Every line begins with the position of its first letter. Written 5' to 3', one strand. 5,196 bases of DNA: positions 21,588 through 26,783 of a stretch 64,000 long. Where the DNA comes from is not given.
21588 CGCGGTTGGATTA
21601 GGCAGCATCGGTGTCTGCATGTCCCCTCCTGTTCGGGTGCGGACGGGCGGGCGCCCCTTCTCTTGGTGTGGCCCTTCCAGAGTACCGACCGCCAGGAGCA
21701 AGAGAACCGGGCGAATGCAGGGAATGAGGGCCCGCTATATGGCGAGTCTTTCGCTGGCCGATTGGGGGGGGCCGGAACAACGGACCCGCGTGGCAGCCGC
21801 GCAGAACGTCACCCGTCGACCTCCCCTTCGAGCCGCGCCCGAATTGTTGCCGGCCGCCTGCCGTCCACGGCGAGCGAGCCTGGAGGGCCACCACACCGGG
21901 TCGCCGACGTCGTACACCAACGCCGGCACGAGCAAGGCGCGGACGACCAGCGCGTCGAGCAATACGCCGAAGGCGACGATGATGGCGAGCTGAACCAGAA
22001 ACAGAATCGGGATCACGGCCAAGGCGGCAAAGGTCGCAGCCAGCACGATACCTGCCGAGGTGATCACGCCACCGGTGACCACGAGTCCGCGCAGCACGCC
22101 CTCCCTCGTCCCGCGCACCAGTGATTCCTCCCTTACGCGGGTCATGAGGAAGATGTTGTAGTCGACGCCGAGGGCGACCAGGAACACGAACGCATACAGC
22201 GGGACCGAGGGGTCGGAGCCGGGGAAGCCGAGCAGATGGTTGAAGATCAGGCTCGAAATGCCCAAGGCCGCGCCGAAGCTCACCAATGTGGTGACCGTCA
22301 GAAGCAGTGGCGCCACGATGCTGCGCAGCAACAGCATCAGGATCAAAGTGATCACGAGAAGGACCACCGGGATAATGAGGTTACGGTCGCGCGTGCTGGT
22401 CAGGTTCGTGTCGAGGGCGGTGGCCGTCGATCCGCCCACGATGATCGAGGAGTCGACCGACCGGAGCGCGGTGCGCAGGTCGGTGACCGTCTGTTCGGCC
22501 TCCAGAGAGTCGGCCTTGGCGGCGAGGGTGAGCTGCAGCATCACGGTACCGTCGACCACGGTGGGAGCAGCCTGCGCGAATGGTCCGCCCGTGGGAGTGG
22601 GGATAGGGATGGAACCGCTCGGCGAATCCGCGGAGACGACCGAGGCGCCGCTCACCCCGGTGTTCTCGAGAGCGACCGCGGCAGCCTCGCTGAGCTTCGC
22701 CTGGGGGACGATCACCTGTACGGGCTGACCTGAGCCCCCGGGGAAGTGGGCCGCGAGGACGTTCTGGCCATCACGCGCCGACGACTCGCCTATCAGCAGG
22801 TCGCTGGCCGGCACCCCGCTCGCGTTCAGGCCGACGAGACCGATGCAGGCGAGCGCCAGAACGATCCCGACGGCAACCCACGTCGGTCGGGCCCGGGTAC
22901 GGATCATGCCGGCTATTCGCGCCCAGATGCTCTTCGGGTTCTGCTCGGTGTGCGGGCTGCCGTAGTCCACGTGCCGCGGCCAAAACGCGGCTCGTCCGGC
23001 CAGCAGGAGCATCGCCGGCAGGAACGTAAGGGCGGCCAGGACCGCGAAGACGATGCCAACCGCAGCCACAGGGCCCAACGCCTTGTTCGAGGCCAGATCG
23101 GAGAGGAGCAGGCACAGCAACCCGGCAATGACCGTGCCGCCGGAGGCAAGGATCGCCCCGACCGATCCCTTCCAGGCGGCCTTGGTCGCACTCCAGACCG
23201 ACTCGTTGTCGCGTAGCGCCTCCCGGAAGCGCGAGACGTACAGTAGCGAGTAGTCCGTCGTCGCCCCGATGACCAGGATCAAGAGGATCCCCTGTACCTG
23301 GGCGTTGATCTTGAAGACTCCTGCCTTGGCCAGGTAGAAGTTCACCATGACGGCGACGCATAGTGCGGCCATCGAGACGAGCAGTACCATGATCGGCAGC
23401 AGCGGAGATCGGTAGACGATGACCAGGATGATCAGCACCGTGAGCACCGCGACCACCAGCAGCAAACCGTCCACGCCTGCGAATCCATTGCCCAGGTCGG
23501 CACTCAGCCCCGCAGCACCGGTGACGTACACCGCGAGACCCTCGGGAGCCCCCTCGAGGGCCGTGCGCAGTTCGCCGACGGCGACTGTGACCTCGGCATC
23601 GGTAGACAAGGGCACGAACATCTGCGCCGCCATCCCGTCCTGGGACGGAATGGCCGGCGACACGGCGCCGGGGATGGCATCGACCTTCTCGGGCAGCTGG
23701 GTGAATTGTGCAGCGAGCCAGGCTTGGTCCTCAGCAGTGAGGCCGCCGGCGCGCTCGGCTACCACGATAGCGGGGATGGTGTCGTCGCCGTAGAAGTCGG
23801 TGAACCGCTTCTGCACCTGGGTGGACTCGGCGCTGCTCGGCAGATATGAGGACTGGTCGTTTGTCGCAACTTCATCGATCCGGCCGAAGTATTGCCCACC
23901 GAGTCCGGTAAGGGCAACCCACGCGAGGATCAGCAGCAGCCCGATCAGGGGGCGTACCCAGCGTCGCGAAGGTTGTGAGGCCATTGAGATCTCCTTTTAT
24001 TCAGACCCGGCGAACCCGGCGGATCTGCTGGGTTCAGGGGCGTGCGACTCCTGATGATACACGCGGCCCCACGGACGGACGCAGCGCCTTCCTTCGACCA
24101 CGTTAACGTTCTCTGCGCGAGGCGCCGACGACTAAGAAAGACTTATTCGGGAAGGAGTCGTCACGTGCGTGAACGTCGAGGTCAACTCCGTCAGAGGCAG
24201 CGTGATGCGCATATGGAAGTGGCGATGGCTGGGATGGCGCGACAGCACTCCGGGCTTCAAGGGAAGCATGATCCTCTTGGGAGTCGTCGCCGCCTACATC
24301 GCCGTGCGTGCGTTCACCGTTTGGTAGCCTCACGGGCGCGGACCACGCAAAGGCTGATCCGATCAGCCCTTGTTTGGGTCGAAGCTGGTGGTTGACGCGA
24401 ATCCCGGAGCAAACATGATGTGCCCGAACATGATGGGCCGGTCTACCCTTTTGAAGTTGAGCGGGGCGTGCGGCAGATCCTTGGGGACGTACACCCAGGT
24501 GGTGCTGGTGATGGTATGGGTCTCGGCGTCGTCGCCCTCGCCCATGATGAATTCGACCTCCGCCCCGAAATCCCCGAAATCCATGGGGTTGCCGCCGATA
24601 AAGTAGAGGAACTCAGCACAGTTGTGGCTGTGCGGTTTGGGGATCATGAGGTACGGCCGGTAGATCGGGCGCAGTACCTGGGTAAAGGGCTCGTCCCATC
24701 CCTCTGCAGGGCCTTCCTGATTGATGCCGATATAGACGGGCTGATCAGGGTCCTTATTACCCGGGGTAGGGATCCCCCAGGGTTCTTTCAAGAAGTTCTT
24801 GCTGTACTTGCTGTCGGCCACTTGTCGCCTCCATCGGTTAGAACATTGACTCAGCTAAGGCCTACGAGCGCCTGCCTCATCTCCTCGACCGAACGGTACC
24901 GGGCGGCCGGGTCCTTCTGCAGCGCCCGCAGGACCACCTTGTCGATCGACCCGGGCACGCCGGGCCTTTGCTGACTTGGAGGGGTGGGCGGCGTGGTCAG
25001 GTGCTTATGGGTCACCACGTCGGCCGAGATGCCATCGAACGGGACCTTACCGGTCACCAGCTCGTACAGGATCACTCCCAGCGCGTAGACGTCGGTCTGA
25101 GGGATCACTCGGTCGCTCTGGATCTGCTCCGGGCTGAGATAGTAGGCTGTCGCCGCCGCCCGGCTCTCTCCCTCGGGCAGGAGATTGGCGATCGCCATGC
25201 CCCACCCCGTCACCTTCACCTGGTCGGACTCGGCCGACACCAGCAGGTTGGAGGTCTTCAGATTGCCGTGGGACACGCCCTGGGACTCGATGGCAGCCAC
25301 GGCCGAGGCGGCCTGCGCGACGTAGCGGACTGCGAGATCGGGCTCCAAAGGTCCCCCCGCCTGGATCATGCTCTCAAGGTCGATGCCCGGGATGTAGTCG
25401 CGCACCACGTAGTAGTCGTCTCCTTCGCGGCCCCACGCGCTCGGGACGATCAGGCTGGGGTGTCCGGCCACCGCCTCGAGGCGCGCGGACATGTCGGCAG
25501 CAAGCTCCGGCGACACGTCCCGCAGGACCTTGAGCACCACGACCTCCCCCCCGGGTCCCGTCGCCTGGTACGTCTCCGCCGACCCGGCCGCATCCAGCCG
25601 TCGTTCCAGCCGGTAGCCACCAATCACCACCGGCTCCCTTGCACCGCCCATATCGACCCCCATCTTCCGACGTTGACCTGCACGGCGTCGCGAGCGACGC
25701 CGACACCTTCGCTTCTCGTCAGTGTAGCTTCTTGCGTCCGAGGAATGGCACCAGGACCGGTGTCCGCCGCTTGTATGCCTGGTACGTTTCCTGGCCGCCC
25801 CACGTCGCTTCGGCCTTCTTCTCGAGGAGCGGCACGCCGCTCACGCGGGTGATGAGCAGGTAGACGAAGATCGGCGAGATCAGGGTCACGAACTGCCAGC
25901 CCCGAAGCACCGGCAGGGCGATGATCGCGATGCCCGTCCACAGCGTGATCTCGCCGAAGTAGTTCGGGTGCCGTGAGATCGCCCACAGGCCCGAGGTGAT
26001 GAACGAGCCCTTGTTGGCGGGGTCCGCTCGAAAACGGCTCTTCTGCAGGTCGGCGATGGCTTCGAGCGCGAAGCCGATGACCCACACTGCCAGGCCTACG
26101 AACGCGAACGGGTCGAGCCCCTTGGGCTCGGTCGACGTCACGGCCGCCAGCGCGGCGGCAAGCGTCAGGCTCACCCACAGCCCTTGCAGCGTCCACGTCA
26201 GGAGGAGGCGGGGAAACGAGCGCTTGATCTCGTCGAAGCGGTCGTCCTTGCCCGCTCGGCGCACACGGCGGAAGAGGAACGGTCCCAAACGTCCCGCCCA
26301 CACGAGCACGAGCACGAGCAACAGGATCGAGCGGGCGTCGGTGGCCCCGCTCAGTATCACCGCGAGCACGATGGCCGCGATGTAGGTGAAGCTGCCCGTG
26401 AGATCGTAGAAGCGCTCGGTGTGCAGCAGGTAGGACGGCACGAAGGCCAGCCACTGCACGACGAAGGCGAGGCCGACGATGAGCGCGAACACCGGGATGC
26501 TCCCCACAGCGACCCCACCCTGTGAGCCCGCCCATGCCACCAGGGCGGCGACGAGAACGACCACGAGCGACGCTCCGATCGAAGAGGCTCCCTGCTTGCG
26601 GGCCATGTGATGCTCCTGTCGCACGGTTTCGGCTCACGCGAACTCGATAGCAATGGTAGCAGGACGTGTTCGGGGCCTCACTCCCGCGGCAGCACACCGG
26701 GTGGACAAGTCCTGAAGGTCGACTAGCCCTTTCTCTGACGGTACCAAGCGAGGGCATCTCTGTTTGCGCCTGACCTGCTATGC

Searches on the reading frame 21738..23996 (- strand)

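Call 47: search_protein_families(library=ncbifam, proteins=[window:21738-23996:-], max_evalue=0.00001)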
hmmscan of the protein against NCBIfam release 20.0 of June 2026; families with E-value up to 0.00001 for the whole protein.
window:21738-23996:- (753 aa): 5 families
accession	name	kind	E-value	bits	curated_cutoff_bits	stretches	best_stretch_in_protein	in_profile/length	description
TIGR00833.1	actII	subfamily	1.7e-114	384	874.7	2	20-430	4-421/910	MMPL family RND transporter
NF052608.1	TrhMmycExpMmpL3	equivalog_domain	4.9e-32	111.2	1400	1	354-713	386-747/992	trehalose monomycolate exporter MmpL3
TIGR00921.1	2A067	subfamily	5.1e-30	104.2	351.9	2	148-332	555-733/733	hydrophobe/amphiphile efflux-3 (HAE3) family transporter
TIGR03480.1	HpnN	hypoth_equivalog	3.4e-16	58.4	751.85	1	151-385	246-463/862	hopanoid biosynthesis associated RND transporter like protein HpnN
NF052374.1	HopndTporHpnN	equivalog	7.8e-06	24.2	1100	1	153-332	251-425/858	hopanoid transporter HpnN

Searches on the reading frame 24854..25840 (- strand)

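Call 47: search_protein_families(library=ncbifam, proteins=[window:24854-25840:-], max_evalue=0.00001)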
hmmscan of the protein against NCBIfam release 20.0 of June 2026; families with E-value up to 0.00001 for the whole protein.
window:24854-25840:- (329 aa): 10 families
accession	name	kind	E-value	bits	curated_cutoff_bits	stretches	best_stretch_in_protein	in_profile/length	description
NF033483.0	PknB_PASTA_kin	equivalog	4.7e-52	177.8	450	1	75-325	8-265/563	Stk1 family PASTA domain-containing Ser/Thr kinase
NF047741.1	antiphage_MADS6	equivalog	4.8e-30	104.7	460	2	143-325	273-457/612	methylation-associated defense system protein kinase MAD6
NF052427.1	StpK7MSMEG_1200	equivalog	2.3e-27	95.7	900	1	72-324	5-264/601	serine/threonine protein kinase StpK7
TIGR03903.1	TOMM_kin_cyc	equivalog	1.4e-20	72.9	705.75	1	100-322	5-241/1267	TOMM system kinase/cyclase fusion protein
NF009651.0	PRK13184.1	equivalog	5e-19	67.8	839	1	177-325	122-287/932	serine/threonine-protein kinase PknD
NF053615.1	SerThrKinAfsKStmc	equivalog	1.4e-14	53.7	1300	1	68-272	7-217/809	protein serine/threonine kinase AfsK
NF038150.1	lanthi_synth_IV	equivalog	1.9e-14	53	650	1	120-326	245-454/851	class IV lanthionine synthetase LanL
NF033442.0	BREX_PglW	equivalog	9.5e-13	46.8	990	1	227-325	387-483/1391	BREX system serine/threonine kinase PglW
NF038151.1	lanthi_synth_III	equivalog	2.2e-08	33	575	1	121-275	277-436/833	class III lanthionine synthetase LanKC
NF040671.1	PLuB_AAA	exception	2.1e-07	28.7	999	1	123-262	60-197/1256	PLuB system helicase-like protein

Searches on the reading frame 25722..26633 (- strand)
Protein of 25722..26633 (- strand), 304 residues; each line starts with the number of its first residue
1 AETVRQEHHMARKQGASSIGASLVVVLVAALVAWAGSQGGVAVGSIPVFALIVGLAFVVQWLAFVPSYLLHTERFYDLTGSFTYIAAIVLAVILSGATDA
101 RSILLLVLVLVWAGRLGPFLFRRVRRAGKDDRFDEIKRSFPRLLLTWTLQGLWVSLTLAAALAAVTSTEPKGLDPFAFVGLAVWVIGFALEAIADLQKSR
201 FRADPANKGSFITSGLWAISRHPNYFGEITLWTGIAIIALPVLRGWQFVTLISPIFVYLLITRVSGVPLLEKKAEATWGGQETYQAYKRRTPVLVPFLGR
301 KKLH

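Call 47: search_protein_families(library=ncbifam, proteins=[window:25722-26633:-], max_evalue=0.00001)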
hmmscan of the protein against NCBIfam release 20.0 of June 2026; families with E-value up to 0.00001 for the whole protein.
window:25722-26633:- (304 aa): 0 families

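Call 59: search_protein_families(library=pfam, proteins=[window:25722-26633:-], max_evalue=0.001)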
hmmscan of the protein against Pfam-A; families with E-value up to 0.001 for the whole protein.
window:25722-26633:- (304 aa): 3 families
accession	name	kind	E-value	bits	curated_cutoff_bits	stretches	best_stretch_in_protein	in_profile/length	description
PF06966.17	DUF1295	-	4.1e-62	210.2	20.4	1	64-291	2-235/235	Protein of unknown function (DUF1295)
PF02544.21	Steroid_dh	-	7.1e-06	26.5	22.6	1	174-297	39-148/150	3-oxo-5-alpha-steroid 4-dehydrogenase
PF04140.19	ICMT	-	2.8e-05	24.9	24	1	208-264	32-86/95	Isoprenylcysteine carboxyl methyltransferase (ICMT) family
